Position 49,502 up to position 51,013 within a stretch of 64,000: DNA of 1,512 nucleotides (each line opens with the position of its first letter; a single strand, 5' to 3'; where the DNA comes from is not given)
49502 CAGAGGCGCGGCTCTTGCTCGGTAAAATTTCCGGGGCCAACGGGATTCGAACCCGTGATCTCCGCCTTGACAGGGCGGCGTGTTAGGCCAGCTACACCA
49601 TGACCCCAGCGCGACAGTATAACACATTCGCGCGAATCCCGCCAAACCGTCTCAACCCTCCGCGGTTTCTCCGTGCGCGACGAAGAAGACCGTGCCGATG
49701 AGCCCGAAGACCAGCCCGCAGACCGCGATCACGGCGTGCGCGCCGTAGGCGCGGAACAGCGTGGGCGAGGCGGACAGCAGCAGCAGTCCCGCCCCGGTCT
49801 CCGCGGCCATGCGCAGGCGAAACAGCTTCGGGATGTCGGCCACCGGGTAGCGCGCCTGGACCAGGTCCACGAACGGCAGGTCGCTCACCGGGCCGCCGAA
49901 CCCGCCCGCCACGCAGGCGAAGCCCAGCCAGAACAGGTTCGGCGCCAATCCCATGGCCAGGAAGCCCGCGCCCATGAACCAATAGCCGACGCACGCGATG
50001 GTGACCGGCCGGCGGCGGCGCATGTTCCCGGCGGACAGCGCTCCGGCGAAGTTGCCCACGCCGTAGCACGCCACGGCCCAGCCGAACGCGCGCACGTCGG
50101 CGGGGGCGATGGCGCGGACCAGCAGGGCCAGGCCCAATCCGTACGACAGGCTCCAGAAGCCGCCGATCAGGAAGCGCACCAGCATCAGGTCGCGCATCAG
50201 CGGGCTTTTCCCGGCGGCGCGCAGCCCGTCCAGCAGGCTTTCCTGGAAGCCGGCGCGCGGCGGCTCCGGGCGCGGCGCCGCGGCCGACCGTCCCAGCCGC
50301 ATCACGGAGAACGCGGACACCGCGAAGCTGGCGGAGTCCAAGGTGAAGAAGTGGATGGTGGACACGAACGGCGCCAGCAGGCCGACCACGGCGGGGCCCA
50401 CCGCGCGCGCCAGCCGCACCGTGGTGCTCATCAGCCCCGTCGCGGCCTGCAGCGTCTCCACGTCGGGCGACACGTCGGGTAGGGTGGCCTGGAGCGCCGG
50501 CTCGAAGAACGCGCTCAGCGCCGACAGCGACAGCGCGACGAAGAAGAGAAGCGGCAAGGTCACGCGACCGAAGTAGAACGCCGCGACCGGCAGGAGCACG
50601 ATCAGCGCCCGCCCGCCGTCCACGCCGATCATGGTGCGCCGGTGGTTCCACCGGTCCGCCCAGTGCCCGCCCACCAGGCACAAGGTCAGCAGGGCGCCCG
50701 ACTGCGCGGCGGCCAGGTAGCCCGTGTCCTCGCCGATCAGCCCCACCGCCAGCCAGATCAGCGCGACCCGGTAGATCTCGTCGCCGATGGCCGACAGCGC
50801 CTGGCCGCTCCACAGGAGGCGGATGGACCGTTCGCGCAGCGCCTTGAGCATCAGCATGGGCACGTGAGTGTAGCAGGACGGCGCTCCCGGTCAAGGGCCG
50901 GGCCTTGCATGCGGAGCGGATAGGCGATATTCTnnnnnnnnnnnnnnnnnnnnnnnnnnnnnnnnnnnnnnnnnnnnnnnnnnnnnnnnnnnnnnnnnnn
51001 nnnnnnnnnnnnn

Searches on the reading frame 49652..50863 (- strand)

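Call 60: search_protein_families(library=pfam, proteins=[window:49652-50863:-], max_evalue=0.00001)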
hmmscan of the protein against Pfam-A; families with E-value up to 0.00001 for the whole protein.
window:49652-50863:- (403 aa): 2 families
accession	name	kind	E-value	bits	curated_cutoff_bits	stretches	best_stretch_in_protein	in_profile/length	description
PF05977.19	MFS_3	-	2.1e-24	86.3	27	1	8-321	6-318/524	Transmembrane secretion effector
PF07690.21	MFS_1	-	1.4e-19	70.6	33.4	1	17-339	1-323/347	Major Facilitator Superfamily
